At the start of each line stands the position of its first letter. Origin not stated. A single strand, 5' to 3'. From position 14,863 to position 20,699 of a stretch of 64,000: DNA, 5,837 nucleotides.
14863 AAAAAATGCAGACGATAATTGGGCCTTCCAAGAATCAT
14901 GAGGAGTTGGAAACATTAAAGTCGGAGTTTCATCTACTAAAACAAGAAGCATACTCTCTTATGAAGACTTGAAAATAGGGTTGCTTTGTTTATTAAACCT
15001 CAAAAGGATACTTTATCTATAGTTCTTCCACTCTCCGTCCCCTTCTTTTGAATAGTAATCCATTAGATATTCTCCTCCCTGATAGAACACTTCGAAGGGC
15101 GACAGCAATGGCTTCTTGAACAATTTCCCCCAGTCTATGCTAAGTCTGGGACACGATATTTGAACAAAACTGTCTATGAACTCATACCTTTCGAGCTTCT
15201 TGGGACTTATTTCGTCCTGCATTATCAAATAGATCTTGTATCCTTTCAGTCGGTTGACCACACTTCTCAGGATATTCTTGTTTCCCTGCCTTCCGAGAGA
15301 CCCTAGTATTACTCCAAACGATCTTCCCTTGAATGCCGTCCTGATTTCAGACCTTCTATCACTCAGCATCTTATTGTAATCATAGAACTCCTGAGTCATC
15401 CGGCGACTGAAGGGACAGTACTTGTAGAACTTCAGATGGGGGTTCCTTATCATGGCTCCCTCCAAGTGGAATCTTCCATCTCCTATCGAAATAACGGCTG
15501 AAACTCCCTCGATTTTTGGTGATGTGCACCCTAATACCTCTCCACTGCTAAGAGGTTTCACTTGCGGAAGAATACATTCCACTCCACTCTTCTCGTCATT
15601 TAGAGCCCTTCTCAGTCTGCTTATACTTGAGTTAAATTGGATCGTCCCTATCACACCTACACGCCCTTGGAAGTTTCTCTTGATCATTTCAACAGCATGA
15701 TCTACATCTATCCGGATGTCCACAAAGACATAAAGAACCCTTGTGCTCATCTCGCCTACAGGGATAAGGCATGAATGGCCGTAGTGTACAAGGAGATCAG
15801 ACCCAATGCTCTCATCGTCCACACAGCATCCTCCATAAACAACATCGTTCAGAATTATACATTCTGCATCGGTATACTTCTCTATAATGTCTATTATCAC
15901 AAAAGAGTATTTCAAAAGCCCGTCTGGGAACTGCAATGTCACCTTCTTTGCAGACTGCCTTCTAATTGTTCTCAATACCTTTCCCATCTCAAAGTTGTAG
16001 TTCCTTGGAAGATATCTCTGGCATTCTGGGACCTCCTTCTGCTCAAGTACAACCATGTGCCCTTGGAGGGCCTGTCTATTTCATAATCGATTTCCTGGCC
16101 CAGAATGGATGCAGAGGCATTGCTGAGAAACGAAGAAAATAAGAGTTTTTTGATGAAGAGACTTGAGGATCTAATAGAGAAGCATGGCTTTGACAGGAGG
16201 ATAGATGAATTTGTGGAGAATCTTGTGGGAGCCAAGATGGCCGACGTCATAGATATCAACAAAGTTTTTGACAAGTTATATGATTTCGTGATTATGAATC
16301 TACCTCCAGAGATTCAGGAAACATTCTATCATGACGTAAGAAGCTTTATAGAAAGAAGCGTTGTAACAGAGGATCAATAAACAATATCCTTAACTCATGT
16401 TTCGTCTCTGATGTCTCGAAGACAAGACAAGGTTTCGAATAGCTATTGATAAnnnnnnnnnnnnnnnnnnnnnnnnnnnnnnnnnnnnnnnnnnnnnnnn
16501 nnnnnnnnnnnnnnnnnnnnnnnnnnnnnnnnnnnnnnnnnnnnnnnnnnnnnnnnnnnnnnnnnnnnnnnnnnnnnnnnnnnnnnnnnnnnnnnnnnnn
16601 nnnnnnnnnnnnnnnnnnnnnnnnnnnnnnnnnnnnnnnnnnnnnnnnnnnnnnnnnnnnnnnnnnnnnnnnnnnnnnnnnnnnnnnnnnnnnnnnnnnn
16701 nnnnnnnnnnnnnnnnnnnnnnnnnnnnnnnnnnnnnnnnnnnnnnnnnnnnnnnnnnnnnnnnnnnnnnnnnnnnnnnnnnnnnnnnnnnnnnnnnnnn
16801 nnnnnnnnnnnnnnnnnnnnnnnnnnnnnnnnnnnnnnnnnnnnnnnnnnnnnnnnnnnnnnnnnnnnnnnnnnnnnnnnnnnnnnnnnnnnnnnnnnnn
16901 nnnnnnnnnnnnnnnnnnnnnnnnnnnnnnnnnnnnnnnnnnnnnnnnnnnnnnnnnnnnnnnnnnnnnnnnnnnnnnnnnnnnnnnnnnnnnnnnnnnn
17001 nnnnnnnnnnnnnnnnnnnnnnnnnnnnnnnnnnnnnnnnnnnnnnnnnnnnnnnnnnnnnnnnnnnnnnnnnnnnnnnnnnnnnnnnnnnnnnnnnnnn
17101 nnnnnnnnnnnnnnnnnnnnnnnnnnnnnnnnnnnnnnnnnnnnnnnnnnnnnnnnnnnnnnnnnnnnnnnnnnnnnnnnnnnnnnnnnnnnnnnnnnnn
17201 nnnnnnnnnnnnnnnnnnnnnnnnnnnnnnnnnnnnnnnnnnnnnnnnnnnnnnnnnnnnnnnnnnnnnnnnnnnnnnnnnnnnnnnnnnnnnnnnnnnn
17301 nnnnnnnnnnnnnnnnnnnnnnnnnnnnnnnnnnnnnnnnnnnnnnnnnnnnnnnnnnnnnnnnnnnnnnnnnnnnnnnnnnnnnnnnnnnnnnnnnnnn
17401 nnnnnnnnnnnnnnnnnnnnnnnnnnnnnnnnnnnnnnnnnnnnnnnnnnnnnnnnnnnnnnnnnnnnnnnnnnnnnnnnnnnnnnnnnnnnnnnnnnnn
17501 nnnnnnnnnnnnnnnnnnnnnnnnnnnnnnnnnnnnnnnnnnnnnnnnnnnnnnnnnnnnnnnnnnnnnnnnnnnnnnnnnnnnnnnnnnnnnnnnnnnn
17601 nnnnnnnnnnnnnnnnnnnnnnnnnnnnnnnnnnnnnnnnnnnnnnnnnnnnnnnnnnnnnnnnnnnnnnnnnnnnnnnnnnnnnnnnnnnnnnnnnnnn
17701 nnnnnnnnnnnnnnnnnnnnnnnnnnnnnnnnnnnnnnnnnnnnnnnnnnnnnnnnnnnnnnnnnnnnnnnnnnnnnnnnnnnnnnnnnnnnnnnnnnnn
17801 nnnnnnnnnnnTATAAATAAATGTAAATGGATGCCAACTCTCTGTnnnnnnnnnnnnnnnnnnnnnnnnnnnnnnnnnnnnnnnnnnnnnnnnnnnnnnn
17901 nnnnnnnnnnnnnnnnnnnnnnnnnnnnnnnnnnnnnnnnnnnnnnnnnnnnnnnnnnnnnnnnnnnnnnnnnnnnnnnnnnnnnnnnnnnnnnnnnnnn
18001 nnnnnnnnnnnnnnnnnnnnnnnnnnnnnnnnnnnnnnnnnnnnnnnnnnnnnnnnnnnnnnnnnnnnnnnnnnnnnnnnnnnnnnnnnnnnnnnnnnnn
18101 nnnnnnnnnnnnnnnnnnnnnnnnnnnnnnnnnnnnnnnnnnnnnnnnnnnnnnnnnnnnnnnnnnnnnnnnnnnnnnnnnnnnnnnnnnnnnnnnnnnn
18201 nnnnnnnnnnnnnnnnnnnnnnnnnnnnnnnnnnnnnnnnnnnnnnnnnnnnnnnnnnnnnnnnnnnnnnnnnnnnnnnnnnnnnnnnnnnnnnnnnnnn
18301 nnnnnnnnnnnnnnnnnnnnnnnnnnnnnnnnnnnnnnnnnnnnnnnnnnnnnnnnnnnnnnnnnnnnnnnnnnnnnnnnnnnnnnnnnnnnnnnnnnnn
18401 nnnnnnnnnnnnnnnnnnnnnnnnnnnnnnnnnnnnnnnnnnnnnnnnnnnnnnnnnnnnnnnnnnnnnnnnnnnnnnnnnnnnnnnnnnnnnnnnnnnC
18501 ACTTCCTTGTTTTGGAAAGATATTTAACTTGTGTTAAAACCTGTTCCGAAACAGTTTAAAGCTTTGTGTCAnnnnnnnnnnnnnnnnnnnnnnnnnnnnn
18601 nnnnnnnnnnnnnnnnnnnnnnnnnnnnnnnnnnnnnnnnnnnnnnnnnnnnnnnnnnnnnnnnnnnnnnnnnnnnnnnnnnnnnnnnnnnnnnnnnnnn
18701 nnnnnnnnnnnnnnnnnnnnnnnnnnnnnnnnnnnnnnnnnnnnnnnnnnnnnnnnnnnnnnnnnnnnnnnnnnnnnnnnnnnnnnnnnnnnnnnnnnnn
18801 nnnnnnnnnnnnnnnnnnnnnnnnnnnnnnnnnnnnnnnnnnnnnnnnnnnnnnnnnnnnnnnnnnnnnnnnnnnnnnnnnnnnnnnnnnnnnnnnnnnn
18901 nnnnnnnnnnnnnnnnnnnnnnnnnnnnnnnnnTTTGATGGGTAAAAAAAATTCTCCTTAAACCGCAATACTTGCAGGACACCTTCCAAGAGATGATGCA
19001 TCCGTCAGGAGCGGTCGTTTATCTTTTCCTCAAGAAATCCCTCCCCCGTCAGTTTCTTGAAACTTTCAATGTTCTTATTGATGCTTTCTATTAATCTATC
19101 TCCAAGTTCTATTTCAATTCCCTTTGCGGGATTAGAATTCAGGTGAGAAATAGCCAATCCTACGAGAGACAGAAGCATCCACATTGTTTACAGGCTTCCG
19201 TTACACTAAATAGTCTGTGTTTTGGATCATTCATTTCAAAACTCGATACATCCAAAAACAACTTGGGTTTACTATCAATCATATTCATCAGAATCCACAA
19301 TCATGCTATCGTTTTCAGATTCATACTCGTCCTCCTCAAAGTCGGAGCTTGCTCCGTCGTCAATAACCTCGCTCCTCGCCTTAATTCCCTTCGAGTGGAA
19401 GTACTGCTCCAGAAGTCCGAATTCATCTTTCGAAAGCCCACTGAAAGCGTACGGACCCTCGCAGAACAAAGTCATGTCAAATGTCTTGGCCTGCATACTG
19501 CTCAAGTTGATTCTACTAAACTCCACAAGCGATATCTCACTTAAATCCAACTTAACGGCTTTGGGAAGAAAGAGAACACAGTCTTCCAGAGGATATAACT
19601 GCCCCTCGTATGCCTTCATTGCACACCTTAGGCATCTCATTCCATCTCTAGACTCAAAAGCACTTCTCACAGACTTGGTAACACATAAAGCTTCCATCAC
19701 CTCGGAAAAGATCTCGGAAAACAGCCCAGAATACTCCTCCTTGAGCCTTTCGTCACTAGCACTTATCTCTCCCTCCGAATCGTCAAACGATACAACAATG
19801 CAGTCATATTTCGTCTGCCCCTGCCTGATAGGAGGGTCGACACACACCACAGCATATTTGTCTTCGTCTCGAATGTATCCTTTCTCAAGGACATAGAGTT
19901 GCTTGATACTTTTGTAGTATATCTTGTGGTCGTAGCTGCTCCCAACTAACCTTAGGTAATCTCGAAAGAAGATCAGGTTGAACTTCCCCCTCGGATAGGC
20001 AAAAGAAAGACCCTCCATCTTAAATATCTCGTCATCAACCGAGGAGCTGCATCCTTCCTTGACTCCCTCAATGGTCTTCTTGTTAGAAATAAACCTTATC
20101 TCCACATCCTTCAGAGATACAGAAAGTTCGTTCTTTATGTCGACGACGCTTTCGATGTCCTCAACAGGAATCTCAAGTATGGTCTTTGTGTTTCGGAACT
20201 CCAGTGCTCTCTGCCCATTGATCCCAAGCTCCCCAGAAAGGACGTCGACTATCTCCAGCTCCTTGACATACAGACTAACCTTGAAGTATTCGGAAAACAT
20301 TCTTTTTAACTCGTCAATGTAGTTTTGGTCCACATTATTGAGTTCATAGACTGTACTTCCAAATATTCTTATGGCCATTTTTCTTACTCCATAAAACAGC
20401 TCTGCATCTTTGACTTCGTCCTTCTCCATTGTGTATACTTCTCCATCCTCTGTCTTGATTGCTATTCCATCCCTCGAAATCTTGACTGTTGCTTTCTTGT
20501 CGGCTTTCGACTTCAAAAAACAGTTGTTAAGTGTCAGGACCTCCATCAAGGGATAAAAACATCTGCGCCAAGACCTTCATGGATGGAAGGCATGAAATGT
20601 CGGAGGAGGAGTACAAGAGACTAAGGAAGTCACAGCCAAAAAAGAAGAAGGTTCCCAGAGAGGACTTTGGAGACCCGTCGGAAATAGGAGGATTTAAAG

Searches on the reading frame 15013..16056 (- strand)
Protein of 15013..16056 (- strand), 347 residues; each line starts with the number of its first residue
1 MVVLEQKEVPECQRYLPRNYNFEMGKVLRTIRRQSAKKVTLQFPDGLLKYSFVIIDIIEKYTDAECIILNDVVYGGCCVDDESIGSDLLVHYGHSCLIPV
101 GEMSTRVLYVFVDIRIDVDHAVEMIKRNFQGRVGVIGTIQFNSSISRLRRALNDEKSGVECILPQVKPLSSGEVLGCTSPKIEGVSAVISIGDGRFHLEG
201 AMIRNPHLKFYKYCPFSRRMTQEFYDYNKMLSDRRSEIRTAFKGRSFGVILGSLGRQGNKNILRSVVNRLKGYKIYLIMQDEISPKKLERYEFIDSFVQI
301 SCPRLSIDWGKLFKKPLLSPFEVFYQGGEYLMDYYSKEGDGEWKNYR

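Call 4: search_protein_families(library=pfam, proteins=[window:15013-16056:-], max_evalue=1)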
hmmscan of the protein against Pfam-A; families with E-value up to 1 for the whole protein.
window:15013-16056:- (347 aa): 2 families
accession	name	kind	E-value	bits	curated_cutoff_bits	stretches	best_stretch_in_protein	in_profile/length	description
PF01866.22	Diphthamide_syn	-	1.2e-95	320.8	33.2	1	43-325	1-290/302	Putative diphthamide synthesis protein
PF03586.18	Herpes_UL36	-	0.35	10.6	23.2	1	197-242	143-186/251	Herpesvirus UL36 tegument protein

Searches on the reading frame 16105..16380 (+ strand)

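Call 4: search_protein_families(library=pfam, proteins=[window:16105-16380:+], max_evalue=1)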
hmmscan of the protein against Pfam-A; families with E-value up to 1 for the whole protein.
window:16105-16380:+ (91 aa): 2 families
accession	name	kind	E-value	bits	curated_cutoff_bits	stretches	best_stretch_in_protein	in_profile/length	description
PF07830.18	PP2C_C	-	0.0082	17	28.5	1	25-68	20-64/80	Protein serine/threonine phosphatase 2C, C-terminal domain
PF10163.14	EnY2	-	0.0082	16.9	27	1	7-82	8-83/83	Transcription factor e(y)2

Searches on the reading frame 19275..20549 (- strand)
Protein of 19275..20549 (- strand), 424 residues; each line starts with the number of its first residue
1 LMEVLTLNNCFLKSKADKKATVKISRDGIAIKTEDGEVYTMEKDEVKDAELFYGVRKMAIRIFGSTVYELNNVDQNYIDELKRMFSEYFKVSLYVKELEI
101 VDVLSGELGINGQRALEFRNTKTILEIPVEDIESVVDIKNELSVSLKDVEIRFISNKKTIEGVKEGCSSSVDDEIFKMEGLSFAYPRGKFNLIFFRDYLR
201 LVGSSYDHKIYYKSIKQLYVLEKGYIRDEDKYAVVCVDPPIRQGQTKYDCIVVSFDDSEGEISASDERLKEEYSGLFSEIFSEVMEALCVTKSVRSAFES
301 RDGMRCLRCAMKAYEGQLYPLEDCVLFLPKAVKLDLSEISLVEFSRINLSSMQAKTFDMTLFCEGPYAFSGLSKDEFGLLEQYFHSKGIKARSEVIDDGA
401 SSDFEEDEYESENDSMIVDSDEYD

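Call 4: search_protein_families(library=pfam, proteins=[window:19275-20549:-], max_evalue=1)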
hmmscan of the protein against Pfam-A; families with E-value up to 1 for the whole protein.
window:19275-20549:- (424 aa): 5 families
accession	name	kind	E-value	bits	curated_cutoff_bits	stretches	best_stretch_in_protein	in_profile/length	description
PF21103.3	PH1_SSRP1-like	-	6.2e-23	81.6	27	1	173-284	1-113/130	SSRP1 PH domain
PF08512.18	Rttp106-like_middle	-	1.4e-21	77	25.5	1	306-392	2-90/91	Histone chaperone Rttp106-like, middle domain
PF17292.8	POB3_N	-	2.1e-07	31.7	23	1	8-93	4-91/93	POB3-like N-terminal PH domain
PF09116.15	gp45-slide_C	-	0.038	14.5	25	0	18-52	13-47/105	gp45 sliding clamp, C terminal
PF13114.12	RecO_N_2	-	0.22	11.6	27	1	31-84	11-63/71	RecO N terminal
